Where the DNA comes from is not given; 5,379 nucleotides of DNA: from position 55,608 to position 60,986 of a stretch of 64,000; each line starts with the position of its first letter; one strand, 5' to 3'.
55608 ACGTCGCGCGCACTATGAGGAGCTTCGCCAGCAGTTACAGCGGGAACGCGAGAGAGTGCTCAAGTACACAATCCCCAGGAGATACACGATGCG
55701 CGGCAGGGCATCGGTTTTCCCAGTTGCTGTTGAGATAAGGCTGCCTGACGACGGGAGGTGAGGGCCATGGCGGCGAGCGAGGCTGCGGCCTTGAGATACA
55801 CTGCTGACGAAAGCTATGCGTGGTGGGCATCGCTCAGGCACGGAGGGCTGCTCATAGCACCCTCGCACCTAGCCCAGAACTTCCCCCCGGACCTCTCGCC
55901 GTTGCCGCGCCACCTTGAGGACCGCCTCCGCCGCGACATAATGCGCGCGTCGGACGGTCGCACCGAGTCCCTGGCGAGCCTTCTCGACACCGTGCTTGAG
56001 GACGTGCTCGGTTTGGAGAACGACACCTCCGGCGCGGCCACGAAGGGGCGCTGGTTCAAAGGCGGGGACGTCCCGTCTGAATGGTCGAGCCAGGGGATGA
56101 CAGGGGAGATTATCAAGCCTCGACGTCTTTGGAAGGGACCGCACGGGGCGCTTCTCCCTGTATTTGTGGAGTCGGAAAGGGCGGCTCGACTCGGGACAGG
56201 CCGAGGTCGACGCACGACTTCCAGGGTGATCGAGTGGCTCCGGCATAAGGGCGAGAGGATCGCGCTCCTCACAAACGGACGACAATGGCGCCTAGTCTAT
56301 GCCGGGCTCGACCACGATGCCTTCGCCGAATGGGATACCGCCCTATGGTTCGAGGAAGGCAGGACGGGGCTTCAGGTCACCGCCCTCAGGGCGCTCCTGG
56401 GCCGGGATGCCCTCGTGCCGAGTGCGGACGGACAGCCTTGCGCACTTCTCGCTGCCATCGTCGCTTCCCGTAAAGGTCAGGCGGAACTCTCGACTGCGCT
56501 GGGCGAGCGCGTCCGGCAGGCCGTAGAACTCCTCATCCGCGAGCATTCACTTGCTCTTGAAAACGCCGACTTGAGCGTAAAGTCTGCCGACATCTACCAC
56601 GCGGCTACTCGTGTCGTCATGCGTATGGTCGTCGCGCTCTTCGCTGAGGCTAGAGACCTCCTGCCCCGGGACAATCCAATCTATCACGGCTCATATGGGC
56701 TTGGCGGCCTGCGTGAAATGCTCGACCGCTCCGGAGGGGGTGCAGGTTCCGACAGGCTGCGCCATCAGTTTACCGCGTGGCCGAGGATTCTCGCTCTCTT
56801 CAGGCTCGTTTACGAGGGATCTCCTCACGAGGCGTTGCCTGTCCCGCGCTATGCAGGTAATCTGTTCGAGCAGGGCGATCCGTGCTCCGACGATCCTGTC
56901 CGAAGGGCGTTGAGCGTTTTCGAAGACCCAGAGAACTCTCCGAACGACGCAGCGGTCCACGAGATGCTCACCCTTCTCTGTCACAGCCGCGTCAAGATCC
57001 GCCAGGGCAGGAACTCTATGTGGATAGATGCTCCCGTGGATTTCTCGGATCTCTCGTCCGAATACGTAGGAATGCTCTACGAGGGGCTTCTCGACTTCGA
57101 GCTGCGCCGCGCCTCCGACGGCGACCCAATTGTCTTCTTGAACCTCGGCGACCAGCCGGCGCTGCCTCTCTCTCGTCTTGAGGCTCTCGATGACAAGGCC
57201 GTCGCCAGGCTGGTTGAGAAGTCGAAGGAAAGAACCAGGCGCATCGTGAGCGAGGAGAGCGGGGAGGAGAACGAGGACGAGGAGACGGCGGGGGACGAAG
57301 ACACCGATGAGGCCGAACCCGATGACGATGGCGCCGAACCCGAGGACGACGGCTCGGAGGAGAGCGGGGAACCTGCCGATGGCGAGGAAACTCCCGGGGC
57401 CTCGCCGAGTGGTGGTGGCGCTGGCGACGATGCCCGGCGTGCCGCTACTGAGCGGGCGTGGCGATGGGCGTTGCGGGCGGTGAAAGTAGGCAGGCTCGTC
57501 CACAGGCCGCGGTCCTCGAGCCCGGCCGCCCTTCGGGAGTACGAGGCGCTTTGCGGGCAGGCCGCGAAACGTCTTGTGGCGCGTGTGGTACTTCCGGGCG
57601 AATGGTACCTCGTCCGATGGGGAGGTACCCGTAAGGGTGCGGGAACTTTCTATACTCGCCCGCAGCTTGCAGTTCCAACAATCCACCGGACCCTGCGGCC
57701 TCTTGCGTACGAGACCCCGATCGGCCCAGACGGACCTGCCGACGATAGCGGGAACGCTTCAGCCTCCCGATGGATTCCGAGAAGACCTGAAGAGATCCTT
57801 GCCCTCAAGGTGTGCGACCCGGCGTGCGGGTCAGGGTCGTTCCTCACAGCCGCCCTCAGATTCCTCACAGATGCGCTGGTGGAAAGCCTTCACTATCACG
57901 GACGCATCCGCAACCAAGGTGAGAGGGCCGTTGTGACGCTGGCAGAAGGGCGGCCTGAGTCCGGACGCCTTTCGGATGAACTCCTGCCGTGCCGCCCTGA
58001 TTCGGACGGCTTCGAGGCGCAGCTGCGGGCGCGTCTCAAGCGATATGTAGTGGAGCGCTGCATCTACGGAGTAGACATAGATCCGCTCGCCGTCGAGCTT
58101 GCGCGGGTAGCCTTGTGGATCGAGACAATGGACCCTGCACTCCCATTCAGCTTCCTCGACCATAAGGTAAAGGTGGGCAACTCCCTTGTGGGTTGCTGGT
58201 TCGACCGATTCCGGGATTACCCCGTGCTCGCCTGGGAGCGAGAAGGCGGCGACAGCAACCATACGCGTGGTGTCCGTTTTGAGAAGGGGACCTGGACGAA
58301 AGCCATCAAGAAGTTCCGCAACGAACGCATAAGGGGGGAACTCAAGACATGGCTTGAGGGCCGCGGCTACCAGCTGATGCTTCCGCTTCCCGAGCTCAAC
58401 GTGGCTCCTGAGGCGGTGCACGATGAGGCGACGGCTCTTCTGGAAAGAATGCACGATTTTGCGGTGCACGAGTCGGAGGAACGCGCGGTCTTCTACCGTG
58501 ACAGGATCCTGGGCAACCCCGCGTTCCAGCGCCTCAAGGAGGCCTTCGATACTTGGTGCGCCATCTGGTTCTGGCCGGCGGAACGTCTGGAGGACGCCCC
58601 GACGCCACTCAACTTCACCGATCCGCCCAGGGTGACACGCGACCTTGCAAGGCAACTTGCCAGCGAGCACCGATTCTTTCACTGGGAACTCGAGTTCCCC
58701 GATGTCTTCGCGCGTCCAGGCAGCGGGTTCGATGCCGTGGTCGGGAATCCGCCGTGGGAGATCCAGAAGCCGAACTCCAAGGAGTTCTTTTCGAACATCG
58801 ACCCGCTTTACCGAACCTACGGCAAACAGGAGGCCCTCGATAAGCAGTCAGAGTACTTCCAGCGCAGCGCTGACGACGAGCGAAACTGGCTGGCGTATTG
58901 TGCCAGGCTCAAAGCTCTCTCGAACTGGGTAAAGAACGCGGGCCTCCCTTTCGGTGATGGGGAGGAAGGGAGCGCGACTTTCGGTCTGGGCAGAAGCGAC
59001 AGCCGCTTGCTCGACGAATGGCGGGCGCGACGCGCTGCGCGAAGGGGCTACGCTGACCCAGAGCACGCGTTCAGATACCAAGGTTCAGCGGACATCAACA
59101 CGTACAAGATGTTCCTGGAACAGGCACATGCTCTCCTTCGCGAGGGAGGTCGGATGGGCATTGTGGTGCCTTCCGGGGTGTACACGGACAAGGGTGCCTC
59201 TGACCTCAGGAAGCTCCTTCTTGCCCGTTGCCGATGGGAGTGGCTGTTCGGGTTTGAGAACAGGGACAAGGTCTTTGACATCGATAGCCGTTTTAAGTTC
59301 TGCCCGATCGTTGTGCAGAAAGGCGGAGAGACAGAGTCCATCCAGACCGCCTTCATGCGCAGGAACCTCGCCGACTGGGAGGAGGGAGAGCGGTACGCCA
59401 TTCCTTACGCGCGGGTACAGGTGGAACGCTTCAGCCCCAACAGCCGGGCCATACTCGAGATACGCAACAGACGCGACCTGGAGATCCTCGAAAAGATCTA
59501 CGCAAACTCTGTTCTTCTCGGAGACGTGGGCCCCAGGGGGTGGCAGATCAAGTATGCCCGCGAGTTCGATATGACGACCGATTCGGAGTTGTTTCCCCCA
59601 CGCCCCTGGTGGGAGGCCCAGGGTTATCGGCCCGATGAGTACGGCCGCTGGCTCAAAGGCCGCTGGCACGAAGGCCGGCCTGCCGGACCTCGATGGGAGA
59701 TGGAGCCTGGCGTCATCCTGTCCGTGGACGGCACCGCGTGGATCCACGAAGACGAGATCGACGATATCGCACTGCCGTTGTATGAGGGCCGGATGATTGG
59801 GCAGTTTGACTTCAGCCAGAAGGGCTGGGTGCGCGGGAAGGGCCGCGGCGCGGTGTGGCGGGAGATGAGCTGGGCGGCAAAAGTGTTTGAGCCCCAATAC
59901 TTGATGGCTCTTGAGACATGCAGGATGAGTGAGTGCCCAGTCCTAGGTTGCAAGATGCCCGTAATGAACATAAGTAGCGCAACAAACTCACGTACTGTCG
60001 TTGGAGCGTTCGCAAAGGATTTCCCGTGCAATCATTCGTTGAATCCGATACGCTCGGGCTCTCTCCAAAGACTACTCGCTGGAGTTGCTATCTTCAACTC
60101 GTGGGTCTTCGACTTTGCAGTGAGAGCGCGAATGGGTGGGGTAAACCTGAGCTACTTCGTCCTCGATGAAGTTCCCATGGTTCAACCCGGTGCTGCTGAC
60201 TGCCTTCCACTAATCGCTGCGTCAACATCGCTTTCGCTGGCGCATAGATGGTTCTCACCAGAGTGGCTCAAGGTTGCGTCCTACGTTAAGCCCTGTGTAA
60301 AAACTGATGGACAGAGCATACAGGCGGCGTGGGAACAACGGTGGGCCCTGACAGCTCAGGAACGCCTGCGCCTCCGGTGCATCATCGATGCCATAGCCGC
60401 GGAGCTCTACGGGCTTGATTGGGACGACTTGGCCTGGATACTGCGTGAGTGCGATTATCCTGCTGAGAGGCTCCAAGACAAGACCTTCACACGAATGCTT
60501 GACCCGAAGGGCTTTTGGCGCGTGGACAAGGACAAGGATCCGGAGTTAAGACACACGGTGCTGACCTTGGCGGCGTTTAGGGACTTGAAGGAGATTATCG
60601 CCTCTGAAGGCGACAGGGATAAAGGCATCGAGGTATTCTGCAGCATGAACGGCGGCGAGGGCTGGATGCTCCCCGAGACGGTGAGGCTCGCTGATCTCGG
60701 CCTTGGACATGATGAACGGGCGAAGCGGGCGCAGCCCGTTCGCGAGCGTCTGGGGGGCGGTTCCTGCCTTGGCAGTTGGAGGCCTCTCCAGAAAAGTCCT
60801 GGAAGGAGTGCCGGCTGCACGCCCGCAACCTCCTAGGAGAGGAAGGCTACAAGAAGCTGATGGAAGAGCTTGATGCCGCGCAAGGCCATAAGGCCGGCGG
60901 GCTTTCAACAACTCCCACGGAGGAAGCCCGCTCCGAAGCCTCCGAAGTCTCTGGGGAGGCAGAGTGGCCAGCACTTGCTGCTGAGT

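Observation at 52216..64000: Class 1 DISARM-like defense operon (SNF2 helicase, 1692-aa N6-adenine methyltransferase, DEAD/DEAH helicase) running off the window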

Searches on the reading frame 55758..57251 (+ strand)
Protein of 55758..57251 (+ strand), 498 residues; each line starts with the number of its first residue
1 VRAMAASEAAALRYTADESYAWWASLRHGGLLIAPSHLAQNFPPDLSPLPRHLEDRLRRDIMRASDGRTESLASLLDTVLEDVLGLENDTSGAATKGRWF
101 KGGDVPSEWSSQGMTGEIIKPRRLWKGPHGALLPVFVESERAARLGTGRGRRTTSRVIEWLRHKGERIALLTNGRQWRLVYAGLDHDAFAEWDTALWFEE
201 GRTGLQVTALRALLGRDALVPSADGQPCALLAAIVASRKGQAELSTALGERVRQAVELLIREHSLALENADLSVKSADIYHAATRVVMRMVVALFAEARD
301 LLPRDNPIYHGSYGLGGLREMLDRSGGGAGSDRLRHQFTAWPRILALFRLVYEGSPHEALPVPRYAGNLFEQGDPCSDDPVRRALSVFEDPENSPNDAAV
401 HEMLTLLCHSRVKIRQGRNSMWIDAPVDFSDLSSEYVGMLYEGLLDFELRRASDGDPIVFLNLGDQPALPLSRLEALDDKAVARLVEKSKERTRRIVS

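Call 54: find_homologous_proteins(query=window:55758-57251:+, max_evalue=0.00001)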
Query window:55758-57251:+ (498 aa): 404 proteins with E <= 0.00001 among 8000 candidates; the best 120 are listed.
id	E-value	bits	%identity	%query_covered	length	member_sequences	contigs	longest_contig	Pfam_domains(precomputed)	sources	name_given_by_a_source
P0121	3.3e-223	760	71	96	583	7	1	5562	-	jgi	-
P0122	1.3e-190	652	61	97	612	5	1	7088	-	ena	-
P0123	9.3e-187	640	62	96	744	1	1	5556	-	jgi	jgi:hypothetical protein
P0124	1.5e-182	626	62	97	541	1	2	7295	-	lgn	-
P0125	4.8e-181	621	59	95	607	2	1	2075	-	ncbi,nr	ncbi:MAG: hypothetical protein PT116_01620, partial [Aphanizomenon gracile PMC638.10]|nr:hypothetica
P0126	2.6e-180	618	60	95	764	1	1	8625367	PF02384.23,PF20473.5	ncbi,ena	-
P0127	5.2e-180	617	59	95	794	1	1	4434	-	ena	-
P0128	5.5e-180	617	60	97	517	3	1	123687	-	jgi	jgi:hypothetical protein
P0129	1.4e-179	616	61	93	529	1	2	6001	-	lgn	-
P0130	3.0e-178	612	59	96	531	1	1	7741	-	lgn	-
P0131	3.5e-178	611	60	95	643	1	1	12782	-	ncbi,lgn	-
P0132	2.3e-176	605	58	96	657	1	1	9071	-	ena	-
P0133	7.2e-176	604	61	96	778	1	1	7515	-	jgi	jgi:hypothetical protein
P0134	4.9e-172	591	59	97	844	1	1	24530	-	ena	-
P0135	7.9e-172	590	59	97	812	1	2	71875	PF04480.19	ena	-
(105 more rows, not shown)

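Call 67: predict_structure(alignment_id=A4)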
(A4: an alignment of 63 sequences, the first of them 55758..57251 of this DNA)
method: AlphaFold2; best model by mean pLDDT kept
length: 498 residues; sequences in the alignment: 63
mean_pLDDT: 86.9   pTM: 0.73
mean pLDDT of the five models: 86.9, 86.4, 85.5, 85.2, 85.1
residues with pLDDT >= 90: 305; 70-90: 125; 50-70: 55; < 50: 13
segments of 3 or more residues with pLDDT < 50: 1-5, 495-498
pLDDT, mean of each block of 10 residues (from residue 1): 52 68 89 88 94 97 91 97 89 83 96 94 97 95 79 92 97 97 89 96 96 97 96 90 82 96 92 92 95 91 93 96 87 94 98 93 87 96 97 97 95 80 85 54 65 73 61 71 66 47
secondary structure, 60 per line:
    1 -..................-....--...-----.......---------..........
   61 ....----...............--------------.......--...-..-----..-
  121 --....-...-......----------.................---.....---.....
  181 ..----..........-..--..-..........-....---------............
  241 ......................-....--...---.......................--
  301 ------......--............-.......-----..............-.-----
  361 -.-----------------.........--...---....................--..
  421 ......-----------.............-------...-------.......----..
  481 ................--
elements in order: H2-19 H21-24 E27-29 H35-41 H51-64 H69-83 E98-101 E123-126 E132-137 H148-164 E168-172 E176-182 E187-193 H205-214 H216-219 H229-262 H264-267 H276-298 H307-312 H315-326 H328-334 H340-353 H380-388 H397-408 E409-416 E419-426 H438-450 E458-460 E468-470 H471-474 H479-496

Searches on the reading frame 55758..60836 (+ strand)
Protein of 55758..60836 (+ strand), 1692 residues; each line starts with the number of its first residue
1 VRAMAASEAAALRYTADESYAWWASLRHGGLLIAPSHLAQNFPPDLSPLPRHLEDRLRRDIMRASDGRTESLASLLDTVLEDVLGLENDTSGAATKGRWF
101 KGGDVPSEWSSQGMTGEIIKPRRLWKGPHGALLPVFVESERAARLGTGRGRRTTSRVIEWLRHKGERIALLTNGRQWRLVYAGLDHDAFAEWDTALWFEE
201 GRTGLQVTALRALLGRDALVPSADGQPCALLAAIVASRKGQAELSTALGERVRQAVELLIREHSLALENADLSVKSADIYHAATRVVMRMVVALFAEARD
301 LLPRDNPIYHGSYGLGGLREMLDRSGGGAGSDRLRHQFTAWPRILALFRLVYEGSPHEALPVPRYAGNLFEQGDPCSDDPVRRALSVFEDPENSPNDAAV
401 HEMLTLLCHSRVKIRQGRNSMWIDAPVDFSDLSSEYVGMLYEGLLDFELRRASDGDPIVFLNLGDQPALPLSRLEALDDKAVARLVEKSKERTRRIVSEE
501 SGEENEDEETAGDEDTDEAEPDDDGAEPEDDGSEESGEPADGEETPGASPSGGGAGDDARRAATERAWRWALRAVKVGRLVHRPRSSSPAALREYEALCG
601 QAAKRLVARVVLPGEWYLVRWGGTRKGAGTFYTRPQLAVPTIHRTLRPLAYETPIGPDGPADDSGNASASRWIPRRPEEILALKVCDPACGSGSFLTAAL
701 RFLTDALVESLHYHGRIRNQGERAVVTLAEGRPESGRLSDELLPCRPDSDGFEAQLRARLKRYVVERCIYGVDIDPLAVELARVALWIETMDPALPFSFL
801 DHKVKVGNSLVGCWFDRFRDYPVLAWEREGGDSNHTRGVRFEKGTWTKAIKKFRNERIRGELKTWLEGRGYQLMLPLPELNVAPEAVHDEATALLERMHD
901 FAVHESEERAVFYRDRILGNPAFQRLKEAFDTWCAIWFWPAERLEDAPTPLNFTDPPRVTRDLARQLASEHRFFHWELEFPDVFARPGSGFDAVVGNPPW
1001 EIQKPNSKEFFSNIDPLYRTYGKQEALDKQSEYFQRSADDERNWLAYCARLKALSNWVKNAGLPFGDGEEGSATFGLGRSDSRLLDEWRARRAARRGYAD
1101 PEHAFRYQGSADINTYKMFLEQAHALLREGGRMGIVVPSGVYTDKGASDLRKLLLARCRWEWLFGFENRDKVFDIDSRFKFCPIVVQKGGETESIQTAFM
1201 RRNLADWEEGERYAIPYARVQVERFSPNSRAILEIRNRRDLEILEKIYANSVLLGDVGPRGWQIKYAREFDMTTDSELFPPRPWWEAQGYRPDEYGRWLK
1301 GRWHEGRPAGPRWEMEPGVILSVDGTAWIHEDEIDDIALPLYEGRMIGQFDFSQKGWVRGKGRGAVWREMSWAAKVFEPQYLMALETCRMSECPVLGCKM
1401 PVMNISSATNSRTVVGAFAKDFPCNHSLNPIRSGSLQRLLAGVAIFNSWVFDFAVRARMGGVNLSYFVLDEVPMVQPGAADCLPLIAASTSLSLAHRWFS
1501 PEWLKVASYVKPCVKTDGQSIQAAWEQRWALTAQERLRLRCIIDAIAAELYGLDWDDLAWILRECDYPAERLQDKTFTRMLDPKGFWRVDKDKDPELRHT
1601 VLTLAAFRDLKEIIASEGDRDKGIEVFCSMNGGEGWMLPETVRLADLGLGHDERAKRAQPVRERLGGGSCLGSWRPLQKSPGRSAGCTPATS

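Call 6: search_protein_families(library=padloc, proteins=[window:55758-60836:+], max_evalue=0.001)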
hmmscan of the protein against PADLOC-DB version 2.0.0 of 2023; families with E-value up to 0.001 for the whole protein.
window:55758-60836:+ (1692 aa): 47 families (the best 25 are shown)
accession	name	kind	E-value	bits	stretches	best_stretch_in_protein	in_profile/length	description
PDLC03622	REase_MTase_IIG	-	0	1506.2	2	158-1291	2-1135/1524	Type IIG restriction enzyme-methyltransferase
PDLC02643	DrmMI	-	4.1e-134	447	2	610-1010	537-888/1347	DrmMI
PDLC02638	DrmMI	-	3.7e-99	331.2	3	143-498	144-488/935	DrmMI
PDLC03618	REase_MTase_IIG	-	1.2e-65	219.7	3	610-843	531-741/1429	Type IIG restriction enzyme-methyltransferase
PDLC02645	DrmMI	-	5.9e-63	211.3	2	152-498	151-483/772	DrmMI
PDLC03613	REase_MTase_IIG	-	1.2e-43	147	3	1108-1279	823-991/1250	Type IIG restriction enzyme-methyltransferase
PDLC02644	DrmMI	-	1.4e-40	137.1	2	610-813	47-229/988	DrmMI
PDLC02639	DrmMI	-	3.6e-34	116.1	2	677-814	281-388/803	DrmMI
PDLC02642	DrmMI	-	3.9e-32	109.4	1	167-498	161-486/594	DrmMI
PDLC03620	REase_MTase_IIG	-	1e-30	104.1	2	607-813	538-726/1378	Type IIG restriction enzyme-methyltransferase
PDLC03611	REase_MTase_IIG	-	8.9e-29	97.6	2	962-1026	906-968/1532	Type IIG restriction enzyme-methyltransferase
PDLC02646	DrmMI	-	1.3e-26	91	2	759-813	44-98/792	DrmMI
PDLC03614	REase_MTase_IIG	-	8.8e-23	77.9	2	758-824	626-692/1584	Type IIG restriction enzyme-methyltransferase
PDLC03612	REase_MTase_IIG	-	6.4e-19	65.6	1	680-791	507-618/1247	Type IIG restriction enzyme-methyltransferase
PDLC02640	DrmMI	-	8.3e-19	64.7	1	157-372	150-368/1015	DrmMI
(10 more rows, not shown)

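Call 7: search_protein_families(library=pfam, proteins=[window:55758-60836:+], max_evalue=0.01)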
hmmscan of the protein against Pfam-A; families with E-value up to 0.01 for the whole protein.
window:55758-60836:+ (1692 aa): 3 families
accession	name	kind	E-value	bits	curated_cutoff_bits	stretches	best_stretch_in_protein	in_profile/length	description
PF07669.17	Eco57I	-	1.8e-23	83.9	25.3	2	768-1021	2-105/171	Eco57I restriction-modification methylase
PF20473.4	MmeI_Mtase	-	3.2e-07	30.2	27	1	679-790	17-86/259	MmeI, DNA-methyltransferase domain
PF02384.22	N6_Mtase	-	6.6e-07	29.4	20.4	0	684-720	49-87/311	N-6 DNA Methylase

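Call 8: find_encoding_contigs(protein=window:55758-60836:+, flank=10000, max_places=6)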
Protein window:55758-60836:+ (1692 aa): no gene with exactly this product is on record in the collection.
